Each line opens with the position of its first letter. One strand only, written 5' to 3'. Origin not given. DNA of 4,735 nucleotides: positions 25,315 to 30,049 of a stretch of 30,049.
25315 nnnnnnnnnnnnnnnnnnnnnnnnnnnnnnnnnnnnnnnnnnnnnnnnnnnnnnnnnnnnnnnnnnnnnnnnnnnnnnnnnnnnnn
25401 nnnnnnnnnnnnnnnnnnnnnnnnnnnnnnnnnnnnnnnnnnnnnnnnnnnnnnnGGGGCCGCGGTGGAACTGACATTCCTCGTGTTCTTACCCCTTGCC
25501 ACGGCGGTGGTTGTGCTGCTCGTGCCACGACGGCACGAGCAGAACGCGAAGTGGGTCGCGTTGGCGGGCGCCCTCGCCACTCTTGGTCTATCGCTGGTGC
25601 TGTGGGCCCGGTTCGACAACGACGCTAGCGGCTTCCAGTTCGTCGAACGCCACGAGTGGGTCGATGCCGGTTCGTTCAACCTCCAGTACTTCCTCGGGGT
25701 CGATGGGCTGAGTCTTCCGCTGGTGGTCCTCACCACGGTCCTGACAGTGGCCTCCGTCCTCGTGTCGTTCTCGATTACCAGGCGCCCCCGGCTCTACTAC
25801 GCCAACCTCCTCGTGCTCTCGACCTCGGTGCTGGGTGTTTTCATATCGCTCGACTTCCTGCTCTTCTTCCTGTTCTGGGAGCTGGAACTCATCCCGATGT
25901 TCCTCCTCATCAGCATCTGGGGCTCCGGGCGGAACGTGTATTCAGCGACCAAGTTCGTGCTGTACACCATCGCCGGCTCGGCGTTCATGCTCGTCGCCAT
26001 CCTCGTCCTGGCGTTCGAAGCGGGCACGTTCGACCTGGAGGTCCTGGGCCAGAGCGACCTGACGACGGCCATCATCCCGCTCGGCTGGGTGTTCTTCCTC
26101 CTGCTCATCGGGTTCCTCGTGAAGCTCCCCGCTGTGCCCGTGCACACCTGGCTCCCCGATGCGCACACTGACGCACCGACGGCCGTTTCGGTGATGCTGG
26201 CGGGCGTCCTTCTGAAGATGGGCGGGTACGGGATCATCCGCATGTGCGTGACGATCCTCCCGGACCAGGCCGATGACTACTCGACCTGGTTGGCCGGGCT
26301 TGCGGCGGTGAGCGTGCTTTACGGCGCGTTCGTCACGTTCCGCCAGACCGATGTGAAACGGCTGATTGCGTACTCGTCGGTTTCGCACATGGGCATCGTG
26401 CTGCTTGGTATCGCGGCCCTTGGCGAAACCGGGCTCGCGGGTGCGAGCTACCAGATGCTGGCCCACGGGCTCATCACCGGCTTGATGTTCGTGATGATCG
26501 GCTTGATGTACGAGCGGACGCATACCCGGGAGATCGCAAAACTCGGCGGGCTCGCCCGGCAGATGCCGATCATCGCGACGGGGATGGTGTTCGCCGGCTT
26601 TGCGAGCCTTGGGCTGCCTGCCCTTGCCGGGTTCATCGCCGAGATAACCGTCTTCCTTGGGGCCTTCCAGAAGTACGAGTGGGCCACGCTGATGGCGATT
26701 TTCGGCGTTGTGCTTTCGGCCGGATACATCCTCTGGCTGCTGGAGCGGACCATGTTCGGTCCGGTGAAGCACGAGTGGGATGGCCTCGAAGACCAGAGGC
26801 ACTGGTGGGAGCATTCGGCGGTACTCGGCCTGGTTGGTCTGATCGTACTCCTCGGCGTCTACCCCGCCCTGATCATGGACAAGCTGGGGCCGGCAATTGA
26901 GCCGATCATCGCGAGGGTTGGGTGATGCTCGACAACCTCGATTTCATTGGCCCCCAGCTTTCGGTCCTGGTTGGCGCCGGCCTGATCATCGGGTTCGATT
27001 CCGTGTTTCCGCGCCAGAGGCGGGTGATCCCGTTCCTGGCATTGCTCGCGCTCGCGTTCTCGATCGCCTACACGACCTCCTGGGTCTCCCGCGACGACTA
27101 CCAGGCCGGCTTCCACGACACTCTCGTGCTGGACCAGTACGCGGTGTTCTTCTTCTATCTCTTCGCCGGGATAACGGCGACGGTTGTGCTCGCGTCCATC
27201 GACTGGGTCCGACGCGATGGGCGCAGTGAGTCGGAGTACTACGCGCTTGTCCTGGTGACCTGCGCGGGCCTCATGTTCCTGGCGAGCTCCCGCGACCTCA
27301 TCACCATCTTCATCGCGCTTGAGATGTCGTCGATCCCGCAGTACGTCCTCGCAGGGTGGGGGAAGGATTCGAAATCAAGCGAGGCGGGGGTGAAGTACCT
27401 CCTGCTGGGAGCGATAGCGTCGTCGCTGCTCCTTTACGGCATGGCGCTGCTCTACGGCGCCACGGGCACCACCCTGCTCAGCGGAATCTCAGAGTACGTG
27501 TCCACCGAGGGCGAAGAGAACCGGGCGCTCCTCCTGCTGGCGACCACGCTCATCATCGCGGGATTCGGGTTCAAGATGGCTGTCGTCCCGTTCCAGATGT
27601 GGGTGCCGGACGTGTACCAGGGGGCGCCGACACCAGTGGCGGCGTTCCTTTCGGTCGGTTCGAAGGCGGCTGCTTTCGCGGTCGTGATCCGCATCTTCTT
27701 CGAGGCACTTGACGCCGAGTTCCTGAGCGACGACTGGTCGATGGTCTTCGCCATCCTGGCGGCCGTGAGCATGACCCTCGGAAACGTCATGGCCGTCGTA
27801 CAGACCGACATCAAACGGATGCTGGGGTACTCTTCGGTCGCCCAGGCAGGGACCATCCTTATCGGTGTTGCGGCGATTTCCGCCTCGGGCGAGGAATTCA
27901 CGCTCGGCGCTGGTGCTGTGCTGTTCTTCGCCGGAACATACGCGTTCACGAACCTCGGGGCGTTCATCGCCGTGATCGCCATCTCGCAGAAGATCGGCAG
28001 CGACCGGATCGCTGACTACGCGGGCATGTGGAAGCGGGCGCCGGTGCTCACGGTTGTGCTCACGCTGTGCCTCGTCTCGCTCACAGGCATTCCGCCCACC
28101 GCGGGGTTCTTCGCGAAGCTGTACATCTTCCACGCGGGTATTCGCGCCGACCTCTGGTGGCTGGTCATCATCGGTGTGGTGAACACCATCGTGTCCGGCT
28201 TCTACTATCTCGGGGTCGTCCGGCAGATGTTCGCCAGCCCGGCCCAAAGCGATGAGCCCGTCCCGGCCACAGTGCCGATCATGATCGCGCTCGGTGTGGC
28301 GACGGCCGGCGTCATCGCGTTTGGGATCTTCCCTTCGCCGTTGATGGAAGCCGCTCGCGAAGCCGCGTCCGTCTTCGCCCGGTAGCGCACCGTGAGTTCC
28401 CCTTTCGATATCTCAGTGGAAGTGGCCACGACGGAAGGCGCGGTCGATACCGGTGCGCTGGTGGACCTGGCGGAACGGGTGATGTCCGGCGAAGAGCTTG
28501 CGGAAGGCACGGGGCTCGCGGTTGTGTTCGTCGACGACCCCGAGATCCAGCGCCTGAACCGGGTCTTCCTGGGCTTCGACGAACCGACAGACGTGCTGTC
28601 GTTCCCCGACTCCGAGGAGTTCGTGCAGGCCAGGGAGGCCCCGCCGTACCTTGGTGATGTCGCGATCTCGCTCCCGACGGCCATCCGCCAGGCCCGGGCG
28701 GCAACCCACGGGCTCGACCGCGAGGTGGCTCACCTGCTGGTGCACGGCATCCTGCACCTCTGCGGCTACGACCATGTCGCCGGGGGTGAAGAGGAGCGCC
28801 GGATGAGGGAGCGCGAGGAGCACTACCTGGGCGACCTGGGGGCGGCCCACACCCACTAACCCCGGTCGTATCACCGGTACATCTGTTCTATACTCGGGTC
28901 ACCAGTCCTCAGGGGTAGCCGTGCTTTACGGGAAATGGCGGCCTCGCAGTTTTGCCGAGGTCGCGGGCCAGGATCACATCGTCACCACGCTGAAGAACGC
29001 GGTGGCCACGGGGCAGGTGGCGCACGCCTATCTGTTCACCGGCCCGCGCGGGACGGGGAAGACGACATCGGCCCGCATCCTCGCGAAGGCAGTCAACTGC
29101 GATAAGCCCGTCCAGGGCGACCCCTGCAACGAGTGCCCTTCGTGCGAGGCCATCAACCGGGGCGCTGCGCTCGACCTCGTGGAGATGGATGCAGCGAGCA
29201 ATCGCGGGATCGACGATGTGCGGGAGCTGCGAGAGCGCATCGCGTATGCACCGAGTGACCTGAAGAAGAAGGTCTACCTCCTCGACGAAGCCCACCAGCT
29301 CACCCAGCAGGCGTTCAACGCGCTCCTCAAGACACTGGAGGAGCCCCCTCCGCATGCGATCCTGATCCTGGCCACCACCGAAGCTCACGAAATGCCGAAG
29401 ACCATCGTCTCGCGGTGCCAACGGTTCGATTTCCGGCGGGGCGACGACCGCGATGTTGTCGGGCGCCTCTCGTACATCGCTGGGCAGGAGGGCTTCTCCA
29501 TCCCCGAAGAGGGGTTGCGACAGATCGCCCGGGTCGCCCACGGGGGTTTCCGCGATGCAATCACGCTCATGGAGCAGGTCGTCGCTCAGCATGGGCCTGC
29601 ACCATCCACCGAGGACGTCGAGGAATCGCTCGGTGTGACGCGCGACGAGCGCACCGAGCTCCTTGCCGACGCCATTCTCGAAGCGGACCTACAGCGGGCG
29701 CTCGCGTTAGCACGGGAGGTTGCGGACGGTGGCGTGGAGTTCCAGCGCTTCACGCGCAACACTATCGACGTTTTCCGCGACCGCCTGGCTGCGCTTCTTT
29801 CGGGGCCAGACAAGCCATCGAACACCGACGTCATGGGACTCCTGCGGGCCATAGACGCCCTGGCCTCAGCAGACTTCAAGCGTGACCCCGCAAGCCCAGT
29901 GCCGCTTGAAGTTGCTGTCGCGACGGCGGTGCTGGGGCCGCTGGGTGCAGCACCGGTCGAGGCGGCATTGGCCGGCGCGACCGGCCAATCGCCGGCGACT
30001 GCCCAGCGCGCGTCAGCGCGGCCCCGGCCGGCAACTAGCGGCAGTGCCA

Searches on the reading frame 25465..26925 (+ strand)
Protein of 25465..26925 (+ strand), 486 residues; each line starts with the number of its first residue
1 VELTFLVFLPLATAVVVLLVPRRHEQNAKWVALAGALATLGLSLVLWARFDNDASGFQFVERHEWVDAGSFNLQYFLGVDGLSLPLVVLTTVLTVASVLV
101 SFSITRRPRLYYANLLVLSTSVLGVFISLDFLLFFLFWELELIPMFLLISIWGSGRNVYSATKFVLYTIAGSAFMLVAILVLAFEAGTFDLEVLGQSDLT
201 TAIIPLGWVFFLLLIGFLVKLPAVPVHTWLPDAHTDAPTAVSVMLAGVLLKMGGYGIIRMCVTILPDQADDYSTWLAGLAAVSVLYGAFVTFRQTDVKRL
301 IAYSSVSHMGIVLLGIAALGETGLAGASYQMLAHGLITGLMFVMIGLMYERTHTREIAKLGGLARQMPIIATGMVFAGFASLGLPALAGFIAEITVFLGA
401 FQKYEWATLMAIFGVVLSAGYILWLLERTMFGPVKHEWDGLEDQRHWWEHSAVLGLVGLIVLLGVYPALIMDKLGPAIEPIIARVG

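Call 3: search_protein_families(library=pfam, proteins=[window:25465-26925:+], max_evalue=0.01)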
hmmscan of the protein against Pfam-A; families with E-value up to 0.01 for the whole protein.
window:25465-26925:+ (486 aa): 2 families
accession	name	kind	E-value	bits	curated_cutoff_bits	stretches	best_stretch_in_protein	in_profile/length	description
PF00361.26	Proton_antipo_M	-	2.8e-77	260.2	21.5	1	128-417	1-293/294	NADH:quinone oxidoreductase/Mrp antiporter, TM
PF01059.23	Oxidored_q5_N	-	0.00077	20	22.7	1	71-121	51-106/110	NADH-ubiquinone oxidoreductase chain 4, amino terminus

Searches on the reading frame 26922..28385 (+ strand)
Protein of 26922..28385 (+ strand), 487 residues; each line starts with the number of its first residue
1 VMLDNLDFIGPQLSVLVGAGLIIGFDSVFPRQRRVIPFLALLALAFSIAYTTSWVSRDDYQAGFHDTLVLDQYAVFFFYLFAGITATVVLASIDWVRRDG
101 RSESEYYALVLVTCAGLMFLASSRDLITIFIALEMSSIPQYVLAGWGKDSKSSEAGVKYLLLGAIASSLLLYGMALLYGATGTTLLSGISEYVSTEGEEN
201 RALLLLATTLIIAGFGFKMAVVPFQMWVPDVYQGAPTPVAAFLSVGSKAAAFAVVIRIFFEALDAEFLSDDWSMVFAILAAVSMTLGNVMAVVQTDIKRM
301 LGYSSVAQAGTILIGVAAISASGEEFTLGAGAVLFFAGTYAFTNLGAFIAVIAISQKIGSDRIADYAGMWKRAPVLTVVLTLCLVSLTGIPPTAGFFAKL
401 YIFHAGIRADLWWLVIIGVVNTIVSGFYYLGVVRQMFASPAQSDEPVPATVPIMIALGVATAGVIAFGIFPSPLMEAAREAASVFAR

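Call 3: search_protein_families(library=pfam, proteins=[window:26922-28385:+], max_evalue=0.01)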
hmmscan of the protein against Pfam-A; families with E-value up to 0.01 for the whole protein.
window:26922-28385:+ (487 aa): 1 family
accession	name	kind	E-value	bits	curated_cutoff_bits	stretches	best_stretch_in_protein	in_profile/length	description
PF00361.26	Proton_antipo_M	-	3.1e-76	256.8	21.5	1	123-424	1-293/294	NADH:quinone oxidoreductase/Mrp antiporter, TM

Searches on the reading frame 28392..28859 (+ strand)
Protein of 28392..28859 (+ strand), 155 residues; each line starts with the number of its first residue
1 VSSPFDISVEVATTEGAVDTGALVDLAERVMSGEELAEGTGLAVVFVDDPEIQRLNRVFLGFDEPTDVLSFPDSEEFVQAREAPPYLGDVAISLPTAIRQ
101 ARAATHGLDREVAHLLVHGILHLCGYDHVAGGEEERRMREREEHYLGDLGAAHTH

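Call 35: search_protein_families(library=pfam, proteins=[window:28392-28859:+], max_evalue=0.001)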
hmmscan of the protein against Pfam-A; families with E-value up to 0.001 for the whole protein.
window:28392-28859:+ (155 aa): 1 family
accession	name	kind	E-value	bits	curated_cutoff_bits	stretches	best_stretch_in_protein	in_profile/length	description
PF02130.23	YbeY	-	1.5e-34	119.1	25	1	26-147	14-127/129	Endoribonuclease YbeY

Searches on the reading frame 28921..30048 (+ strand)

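Call 35: search_protein_families(library=pfam, proteins=[window:28921-30048:+], max_evalue=0.001)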
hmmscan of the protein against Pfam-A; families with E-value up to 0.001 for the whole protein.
window:28921-30048:+ (376 aa): 11 families
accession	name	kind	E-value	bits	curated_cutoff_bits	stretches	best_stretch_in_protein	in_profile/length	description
PF13177.12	DNA_pol3_delta2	-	1.1e-45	155.9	27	1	17-173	2-159/161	DNA polymerase III, delta subunit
PF00004.35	AAA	-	9e-13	49.2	21.2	1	38-170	2-124/131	ATPase family associated with various cellular activities (AAA)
PF22608.2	DNAX_ATPase_lid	-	1e-08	35.2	27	1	179-223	2-46/49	DNA polymerase III clamp loader subunit, ATPase lid domain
PF13401.12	AAA_22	-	2.4e-08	34.8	27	1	37-149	8-121/130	AAA domain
PF05496.18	RuvB_N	-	5.5e-06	26.7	27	1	7-65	2-64/159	Holliday junction DNA helicase RuvB P-loop domain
PF12169.13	DNA_pol3_gamma3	-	1.2e-05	25.6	24.4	1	230-287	3-60/143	DNA polymerase III subunits gamma and tau domain III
PF07728.20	AAA_5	-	1.8e-05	25.2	22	1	38-141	3-92/139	AAA domain (dynein-related subfamily)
PF13191.12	AAA_16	-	2.7e-05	25.2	32.6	1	19-142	7-159/167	AAA ATPase domain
PF13173.12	AAA_14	-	0.00033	21.1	27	0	36-149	4-95/129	AAA domain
PF13604.12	AAA_30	-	0.00053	20.2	27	0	36-141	20-114/191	AAA domain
PF01078.27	Mg_chelatase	-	0.0006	19.7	20.3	0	11-56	2-44/207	Magnesium chelatase, subunit ChlI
